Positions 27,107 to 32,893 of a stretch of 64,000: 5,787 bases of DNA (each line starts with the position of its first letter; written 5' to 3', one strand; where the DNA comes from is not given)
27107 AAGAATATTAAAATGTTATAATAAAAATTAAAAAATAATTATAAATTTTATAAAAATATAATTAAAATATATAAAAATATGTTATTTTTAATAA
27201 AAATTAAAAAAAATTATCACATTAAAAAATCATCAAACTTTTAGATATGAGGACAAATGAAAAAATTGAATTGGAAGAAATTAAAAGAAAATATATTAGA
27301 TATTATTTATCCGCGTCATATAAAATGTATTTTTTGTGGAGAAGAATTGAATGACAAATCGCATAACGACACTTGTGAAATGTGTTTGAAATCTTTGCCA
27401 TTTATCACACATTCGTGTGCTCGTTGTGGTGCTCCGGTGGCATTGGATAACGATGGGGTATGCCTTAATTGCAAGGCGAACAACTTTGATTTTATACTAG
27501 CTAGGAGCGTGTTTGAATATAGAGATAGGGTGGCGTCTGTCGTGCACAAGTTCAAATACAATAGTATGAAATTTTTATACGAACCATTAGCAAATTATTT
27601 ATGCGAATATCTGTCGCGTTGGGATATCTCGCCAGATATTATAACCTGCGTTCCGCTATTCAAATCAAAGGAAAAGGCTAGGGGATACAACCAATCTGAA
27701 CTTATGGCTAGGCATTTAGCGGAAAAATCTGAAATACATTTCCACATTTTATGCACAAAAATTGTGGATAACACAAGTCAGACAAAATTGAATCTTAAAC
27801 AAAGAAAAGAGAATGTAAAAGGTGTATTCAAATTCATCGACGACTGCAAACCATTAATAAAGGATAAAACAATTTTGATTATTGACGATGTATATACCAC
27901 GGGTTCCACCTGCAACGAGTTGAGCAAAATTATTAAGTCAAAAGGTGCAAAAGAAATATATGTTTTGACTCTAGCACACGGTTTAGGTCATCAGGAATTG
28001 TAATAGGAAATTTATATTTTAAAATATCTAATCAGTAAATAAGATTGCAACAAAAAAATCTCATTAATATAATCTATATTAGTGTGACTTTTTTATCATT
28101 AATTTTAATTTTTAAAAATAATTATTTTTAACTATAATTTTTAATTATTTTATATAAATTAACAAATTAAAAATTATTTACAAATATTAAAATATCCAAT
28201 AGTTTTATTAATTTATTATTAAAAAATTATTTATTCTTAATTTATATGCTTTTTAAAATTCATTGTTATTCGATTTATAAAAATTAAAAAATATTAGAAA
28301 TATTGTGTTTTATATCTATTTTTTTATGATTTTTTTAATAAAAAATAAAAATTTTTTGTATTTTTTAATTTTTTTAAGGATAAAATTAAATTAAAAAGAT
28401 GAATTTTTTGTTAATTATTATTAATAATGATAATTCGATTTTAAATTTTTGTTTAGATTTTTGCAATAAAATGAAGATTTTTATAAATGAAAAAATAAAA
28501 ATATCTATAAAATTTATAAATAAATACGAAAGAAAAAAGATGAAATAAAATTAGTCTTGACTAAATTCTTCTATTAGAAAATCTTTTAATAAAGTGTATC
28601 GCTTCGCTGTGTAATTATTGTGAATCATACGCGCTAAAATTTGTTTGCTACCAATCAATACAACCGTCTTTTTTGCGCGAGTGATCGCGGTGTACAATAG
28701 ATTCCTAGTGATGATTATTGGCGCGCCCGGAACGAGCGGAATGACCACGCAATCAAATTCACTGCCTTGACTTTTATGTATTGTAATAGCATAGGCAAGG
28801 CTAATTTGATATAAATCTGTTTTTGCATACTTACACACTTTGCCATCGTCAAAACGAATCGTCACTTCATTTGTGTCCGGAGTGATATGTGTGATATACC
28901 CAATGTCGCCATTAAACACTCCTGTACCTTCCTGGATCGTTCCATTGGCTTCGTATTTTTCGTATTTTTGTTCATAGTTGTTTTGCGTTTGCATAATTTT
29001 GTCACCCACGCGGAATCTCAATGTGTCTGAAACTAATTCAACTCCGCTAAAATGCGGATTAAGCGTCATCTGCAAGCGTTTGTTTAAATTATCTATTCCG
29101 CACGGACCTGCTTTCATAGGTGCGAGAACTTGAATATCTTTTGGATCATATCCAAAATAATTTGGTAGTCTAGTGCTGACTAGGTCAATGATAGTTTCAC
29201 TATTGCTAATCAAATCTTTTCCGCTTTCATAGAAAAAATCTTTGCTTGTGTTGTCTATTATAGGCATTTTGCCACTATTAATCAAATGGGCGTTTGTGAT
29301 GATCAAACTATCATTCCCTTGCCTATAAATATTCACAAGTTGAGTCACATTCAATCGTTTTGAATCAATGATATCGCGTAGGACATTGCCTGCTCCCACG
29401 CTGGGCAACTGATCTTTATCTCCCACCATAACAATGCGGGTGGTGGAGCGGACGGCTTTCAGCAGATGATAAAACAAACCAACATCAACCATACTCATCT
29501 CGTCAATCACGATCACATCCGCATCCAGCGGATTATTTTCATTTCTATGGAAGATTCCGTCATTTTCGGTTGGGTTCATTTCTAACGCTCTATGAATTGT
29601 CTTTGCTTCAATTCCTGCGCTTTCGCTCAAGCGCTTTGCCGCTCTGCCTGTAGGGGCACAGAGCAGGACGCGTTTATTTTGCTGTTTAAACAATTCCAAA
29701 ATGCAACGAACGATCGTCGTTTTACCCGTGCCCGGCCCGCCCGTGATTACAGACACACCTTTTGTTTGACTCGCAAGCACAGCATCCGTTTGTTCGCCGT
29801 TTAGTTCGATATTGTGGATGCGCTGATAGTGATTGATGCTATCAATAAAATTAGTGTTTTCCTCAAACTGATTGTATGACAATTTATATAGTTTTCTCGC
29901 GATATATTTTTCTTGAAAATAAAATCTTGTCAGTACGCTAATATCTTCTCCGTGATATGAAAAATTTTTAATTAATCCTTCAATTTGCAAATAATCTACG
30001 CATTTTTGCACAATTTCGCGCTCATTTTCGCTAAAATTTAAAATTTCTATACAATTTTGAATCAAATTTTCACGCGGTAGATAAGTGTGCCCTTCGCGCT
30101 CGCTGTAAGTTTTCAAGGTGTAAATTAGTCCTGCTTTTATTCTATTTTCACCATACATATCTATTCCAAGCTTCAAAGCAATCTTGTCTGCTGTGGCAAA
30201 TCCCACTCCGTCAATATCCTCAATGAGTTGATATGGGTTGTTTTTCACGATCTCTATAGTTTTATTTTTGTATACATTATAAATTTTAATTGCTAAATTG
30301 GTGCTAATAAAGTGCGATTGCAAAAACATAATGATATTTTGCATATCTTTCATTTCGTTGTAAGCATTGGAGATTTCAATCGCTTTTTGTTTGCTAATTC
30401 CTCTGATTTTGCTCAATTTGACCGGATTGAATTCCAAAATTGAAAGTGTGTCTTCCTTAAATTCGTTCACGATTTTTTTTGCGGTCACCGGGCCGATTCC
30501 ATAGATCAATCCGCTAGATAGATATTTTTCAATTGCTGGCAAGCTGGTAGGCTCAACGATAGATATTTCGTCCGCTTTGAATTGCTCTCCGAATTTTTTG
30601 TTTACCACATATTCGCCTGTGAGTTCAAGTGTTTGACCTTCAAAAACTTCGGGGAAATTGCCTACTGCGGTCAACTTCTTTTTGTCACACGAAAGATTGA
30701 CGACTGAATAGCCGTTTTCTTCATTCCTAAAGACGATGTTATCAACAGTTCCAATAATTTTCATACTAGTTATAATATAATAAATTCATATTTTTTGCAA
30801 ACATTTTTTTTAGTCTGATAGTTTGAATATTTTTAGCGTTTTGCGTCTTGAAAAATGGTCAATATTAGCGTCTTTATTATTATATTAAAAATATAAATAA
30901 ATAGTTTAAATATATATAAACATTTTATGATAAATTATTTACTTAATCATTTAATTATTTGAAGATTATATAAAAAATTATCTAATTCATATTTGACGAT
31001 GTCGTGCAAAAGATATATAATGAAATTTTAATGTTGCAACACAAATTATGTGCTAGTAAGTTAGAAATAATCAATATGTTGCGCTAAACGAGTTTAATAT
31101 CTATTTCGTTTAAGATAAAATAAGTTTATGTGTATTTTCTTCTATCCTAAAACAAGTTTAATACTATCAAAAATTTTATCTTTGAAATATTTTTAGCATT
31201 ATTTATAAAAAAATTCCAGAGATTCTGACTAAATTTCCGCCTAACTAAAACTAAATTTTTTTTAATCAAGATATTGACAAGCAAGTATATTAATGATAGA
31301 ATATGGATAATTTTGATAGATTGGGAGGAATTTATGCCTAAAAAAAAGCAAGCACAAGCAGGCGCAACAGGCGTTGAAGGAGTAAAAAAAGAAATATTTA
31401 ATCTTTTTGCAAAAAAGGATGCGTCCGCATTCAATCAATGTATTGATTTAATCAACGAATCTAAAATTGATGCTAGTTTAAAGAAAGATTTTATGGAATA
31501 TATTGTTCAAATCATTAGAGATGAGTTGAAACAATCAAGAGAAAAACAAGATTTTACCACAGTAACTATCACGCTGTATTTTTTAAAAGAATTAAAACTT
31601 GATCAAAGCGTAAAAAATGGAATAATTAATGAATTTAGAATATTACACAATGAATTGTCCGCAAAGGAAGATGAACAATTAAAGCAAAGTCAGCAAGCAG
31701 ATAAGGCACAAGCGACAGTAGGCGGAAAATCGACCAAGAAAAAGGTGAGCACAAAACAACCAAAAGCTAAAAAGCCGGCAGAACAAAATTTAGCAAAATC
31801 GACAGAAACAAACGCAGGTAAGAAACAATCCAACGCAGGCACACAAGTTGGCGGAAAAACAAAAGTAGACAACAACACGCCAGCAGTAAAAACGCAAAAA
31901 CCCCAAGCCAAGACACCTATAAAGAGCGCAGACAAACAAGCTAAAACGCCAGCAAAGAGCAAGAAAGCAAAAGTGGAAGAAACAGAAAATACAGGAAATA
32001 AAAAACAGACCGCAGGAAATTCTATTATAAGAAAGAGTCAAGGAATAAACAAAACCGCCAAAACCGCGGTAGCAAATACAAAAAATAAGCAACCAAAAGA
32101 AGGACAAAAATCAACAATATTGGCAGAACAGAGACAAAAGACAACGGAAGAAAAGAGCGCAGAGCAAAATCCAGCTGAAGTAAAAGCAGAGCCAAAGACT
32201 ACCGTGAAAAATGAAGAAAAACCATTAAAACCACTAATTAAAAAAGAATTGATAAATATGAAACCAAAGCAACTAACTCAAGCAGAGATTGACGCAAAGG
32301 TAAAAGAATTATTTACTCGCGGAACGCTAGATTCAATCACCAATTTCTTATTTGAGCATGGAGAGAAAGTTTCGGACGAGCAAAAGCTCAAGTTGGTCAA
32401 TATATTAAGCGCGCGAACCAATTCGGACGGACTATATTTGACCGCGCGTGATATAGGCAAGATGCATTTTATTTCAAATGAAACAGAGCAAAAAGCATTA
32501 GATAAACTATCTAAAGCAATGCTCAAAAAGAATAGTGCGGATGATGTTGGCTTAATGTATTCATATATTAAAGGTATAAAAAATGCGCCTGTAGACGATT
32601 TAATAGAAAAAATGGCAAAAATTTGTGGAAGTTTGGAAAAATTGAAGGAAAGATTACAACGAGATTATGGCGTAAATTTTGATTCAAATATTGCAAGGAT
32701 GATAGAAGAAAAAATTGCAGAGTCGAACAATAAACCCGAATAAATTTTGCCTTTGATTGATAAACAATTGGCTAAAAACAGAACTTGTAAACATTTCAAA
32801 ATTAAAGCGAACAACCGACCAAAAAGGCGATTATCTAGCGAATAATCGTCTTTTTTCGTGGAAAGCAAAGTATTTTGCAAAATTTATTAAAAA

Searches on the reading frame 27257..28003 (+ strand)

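Call 8: search_protein_families(library=pfam, proteins=[window:27257-28003:+], max_evalue=0.001)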
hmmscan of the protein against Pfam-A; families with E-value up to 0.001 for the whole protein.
window:27257-28003:+ (248 aa): 5 families
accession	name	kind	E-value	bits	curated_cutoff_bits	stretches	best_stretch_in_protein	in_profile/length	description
PF18912.6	DZR_2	-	1.3e-10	41.4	27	1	13-72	1-55/56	Double zinc ribbon domain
PF00156.33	Pribosyltran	-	1.5e-07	31.3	26.3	1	152-240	45-124/158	Phosphoribosyl transferase domain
PF12773.13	DZR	-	0.00045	20.7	27.3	0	24-72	1-44/45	Double zinc ribbon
PF15610.12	PRTase_3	-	0.00048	20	28.7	1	153-240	84-174/264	PRTase ComF-like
PF24390.1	PRTase-CE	-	0.00093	19.6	27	0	160-242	65-149/253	PRTase-CE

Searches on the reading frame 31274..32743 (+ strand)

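Call 8: search_protein_families(library=pfam, proteins=[window:31274-32743:+], max_evalue=0.001)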
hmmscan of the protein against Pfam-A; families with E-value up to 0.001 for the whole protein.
window:31274-32743:+ (489 aa): 0 families

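Call 12: search_protein_families(library=ncbifam, proteins=[window:31274-32743:+], max_evalue=0.01)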
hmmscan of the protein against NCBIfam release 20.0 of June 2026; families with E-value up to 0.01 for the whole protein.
window:31274-32743:+ (489 aa): 0 families

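Call 97: search_protein_families(library=pfam, proteins=[L001:3-1136:+, L001:1148-1729:+, L001:1729-4107:+, L001:4155-4781:+, L001:4826-5443:+, L001:5453-6247:+], max_evalue=0.05)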
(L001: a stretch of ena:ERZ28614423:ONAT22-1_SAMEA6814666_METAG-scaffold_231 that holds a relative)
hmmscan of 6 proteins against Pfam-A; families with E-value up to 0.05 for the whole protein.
L001:3-1136:+ (377 aa): 2 families
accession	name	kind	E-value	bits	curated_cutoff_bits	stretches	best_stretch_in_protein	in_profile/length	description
PF07581.17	Glug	-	3.5e-09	36.9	20.5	1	247-271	2-27/28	The GLUG motif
PF05342.19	Peptidase_M26_N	-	0.0011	18.7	27.7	1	33-124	172-247/250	M26 IgA1-specific Metallo-endopeptidase N-terminal region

L001:1148-1729:+ (193 aa): 5 families
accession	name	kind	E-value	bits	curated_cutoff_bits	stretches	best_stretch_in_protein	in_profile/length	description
PF10502.14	Peptidase_S26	-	2.2e-07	31.4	22.9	1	24-82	5-66/168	Signal peptidase, peptidase S26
PF00717.28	Peptidase_S24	-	1.8e-05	24.9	23.3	1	47-92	39-84/116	Peptidase S24-like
PF19885.4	DUF6358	-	0.0015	19.2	28.4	1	17-54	3-39/61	Family of unknown function (DUF6358)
PF05568.16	ASFV_J13L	-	0.0051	17.1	23.6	1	10-44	21-55/189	African swine fever virus J13L protein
PF02298.23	Cu_bind_like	-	0.02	15.3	20.8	1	68-111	15-53/84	Plastocyanin-like domain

L001:1729-4107:+ (792 aa): 1 family
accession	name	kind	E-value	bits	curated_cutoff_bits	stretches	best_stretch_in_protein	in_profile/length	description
PF02883.26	Alpha_adaptinC2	-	0.036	14.8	27.6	1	535-574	8-49/111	Adaptin C-terminal domain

L001:4155-4781:+ (208 aa): 0 families

L001:4826-5443:+ (205 aa): 0 families

L001:5453-6247:+ (264 aa): 4 families
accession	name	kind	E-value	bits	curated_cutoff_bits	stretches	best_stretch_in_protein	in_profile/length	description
PF12420.13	DUF3671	-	1.9e-05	24.7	34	1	29-133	75-184/223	Fam-L, Fam-M like protein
PF08491.16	SE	-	0.0037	16.8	20.1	1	80-141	166-224/276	Squalene epoxidase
PF09716.15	ETRAMP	-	0.021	15.2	29.1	0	86-128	33-78/81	Malarial early transcribed membrane protein (ETRAMP)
PF20990.2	DUF2207_C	-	0.026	14.7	33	1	30-130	61-161/247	Predicted membrane protein (DUF2207) C-terminal domain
